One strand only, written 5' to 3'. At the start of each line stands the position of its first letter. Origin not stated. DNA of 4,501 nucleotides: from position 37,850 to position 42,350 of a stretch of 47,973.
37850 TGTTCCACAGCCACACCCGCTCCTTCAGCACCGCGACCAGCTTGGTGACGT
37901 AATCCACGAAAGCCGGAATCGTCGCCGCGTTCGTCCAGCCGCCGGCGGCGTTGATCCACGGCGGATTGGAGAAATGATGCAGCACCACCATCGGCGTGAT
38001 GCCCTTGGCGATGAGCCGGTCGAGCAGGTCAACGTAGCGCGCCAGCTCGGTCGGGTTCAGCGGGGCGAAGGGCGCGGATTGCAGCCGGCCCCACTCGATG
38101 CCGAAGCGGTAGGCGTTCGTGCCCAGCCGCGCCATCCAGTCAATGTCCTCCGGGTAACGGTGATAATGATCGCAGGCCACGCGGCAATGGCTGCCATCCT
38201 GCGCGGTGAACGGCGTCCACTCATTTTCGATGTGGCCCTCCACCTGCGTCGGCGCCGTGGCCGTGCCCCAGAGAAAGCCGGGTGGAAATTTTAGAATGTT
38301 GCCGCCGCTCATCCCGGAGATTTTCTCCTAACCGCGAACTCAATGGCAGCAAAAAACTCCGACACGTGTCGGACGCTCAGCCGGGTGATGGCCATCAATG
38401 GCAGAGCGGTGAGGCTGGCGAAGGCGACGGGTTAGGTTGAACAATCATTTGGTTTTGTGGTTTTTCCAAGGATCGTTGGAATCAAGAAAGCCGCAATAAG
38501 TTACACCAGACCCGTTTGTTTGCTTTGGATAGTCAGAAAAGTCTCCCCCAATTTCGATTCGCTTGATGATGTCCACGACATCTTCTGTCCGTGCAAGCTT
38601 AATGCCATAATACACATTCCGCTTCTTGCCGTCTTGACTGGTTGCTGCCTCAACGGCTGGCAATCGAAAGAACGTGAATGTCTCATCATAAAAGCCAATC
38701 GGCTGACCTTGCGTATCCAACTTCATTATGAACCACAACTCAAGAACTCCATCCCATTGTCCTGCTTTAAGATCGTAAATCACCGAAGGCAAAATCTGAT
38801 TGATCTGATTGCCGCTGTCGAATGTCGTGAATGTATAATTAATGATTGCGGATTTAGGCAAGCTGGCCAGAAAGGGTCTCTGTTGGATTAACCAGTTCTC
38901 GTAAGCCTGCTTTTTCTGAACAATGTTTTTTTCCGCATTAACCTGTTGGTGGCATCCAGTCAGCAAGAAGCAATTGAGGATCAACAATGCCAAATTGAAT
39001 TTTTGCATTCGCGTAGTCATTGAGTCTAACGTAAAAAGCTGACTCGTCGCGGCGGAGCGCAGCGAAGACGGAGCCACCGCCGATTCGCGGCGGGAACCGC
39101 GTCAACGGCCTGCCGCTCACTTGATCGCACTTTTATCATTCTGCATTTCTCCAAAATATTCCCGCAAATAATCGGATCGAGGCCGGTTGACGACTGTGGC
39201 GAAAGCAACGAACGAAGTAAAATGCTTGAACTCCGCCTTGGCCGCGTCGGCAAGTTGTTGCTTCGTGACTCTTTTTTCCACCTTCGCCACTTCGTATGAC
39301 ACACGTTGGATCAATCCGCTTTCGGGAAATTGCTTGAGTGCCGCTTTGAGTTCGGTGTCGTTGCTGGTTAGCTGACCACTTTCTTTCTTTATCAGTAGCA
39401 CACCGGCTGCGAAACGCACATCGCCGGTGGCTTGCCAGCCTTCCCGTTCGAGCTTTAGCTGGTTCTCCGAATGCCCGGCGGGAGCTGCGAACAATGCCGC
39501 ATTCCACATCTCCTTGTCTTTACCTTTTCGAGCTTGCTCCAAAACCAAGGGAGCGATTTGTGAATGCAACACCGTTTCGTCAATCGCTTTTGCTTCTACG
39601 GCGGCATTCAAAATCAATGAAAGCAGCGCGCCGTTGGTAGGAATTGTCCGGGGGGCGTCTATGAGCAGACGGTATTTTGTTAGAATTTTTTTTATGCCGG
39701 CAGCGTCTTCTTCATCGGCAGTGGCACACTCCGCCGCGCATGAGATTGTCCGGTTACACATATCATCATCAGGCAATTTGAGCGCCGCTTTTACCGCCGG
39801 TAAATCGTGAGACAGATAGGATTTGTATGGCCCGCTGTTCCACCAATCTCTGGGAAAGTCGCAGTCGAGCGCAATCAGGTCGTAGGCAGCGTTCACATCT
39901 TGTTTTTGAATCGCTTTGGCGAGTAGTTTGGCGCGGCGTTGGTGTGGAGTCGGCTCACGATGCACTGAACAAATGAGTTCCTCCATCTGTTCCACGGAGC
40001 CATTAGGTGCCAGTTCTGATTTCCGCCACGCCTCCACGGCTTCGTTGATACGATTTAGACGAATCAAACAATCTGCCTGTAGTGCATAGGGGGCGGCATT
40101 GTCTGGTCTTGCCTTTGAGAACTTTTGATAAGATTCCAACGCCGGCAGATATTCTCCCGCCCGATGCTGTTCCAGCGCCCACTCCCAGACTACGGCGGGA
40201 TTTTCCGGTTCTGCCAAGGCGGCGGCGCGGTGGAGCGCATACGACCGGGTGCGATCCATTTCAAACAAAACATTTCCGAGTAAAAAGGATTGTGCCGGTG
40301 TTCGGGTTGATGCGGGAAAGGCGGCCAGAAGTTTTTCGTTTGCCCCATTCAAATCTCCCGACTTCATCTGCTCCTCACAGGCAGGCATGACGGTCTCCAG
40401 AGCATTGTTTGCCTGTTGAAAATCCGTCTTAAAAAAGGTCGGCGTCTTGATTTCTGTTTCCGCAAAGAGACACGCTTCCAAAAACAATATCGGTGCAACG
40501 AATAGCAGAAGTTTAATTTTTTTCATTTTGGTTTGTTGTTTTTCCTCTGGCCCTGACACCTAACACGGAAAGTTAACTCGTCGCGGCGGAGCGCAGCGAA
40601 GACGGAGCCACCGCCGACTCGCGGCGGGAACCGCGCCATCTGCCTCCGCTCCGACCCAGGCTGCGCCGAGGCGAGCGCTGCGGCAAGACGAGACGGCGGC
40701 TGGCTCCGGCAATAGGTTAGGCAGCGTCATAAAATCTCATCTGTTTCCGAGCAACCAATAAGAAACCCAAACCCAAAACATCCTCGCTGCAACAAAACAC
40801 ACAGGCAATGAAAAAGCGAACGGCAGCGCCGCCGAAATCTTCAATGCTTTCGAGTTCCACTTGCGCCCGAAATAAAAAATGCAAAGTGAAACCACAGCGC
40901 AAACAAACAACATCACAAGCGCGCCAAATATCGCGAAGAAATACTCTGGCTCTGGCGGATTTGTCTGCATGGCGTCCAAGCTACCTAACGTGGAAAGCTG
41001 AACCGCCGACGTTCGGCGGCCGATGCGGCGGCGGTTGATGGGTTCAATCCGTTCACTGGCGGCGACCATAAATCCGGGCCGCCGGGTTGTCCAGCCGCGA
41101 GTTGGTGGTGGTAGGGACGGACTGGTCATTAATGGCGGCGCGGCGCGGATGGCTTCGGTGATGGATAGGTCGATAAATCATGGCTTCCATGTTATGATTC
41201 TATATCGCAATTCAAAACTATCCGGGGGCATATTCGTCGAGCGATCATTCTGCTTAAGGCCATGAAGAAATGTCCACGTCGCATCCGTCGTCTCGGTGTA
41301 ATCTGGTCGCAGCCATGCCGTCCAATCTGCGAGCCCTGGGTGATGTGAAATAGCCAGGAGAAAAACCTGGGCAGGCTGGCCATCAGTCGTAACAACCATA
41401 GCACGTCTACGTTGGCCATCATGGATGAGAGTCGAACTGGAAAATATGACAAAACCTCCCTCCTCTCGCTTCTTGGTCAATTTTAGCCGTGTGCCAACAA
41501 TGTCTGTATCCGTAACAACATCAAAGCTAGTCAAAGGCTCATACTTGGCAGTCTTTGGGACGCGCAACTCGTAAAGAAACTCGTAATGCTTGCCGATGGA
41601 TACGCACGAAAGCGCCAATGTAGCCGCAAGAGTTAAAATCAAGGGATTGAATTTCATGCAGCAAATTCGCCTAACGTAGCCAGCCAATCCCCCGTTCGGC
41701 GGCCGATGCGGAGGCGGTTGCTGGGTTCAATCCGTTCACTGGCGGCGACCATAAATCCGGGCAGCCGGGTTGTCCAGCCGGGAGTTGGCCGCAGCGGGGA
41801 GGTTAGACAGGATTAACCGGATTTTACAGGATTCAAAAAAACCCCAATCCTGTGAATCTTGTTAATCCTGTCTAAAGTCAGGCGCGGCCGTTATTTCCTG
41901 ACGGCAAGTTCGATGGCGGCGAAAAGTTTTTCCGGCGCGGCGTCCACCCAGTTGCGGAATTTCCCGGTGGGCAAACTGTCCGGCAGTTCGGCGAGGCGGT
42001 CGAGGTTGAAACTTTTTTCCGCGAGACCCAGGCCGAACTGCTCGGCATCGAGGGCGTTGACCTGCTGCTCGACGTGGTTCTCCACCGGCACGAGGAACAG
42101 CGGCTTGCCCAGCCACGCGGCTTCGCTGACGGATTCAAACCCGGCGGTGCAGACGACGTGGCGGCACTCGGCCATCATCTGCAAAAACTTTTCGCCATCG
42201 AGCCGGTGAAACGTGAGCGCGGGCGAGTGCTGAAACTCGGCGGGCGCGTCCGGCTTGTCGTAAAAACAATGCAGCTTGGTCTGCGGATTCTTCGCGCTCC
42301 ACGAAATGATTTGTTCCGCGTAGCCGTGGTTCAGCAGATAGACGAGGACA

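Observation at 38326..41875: Integron-like gene-cassette array with no integrase in view (CALIN-like), in a low-G+C island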

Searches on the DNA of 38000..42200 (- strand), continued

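Call 76: search_with_rna_model(model_id=R1, sources=[L081, L082, L083, L084, L085, L086, L087, L098, L099, L100, L101], max_evalue=10, filters=off, show_alignments=6)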
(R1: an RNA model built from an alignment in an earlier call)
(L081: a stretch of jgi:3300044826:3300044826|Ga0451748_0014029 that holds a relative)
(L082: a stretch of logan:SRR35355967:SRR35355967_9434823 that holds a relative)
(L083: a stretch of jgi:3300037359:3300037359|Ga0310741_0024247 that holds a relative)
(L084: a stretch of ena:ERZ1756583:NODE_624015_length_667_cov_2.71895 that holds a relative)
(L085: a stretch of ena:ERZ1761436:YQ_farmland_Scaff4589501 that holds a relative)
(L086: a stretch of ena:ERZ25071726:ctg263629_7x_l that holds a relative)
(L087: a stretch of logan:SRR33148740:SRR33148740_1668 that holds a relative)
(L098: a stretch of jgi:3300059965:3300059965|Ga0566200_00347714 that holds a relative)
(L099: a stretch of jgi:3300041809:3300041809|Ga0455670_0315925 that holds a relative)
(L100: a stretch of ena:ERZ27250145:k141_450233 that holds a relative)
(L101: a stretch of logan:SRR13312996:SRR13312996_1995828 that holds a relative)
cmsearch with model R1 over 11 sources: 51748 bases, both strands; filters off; matches with E-value up to 10: 9.
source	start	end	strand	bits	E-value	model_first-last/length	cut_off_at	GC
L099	2213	2306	+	13.6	0.33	1-60/60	no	0.66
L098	143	188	+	12.4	0.73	1-60/60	no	0.52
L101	3622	3661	-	11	1.8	1-60/60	no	0.5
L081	2252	2299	+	10.3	2.7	1-60/60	no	0.6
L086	17412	17452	+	10.3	2.8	1-60/60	no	0.61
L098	1249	1306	+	9.8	3.9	1-60/60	no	0.5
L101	3397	3427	-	9.4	5.1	1-60/60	no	0.52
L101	3397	3427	+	9.1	5.8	1-60/60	no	0.52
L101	3622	3661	+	8.7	7.7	1-60/60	no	0.5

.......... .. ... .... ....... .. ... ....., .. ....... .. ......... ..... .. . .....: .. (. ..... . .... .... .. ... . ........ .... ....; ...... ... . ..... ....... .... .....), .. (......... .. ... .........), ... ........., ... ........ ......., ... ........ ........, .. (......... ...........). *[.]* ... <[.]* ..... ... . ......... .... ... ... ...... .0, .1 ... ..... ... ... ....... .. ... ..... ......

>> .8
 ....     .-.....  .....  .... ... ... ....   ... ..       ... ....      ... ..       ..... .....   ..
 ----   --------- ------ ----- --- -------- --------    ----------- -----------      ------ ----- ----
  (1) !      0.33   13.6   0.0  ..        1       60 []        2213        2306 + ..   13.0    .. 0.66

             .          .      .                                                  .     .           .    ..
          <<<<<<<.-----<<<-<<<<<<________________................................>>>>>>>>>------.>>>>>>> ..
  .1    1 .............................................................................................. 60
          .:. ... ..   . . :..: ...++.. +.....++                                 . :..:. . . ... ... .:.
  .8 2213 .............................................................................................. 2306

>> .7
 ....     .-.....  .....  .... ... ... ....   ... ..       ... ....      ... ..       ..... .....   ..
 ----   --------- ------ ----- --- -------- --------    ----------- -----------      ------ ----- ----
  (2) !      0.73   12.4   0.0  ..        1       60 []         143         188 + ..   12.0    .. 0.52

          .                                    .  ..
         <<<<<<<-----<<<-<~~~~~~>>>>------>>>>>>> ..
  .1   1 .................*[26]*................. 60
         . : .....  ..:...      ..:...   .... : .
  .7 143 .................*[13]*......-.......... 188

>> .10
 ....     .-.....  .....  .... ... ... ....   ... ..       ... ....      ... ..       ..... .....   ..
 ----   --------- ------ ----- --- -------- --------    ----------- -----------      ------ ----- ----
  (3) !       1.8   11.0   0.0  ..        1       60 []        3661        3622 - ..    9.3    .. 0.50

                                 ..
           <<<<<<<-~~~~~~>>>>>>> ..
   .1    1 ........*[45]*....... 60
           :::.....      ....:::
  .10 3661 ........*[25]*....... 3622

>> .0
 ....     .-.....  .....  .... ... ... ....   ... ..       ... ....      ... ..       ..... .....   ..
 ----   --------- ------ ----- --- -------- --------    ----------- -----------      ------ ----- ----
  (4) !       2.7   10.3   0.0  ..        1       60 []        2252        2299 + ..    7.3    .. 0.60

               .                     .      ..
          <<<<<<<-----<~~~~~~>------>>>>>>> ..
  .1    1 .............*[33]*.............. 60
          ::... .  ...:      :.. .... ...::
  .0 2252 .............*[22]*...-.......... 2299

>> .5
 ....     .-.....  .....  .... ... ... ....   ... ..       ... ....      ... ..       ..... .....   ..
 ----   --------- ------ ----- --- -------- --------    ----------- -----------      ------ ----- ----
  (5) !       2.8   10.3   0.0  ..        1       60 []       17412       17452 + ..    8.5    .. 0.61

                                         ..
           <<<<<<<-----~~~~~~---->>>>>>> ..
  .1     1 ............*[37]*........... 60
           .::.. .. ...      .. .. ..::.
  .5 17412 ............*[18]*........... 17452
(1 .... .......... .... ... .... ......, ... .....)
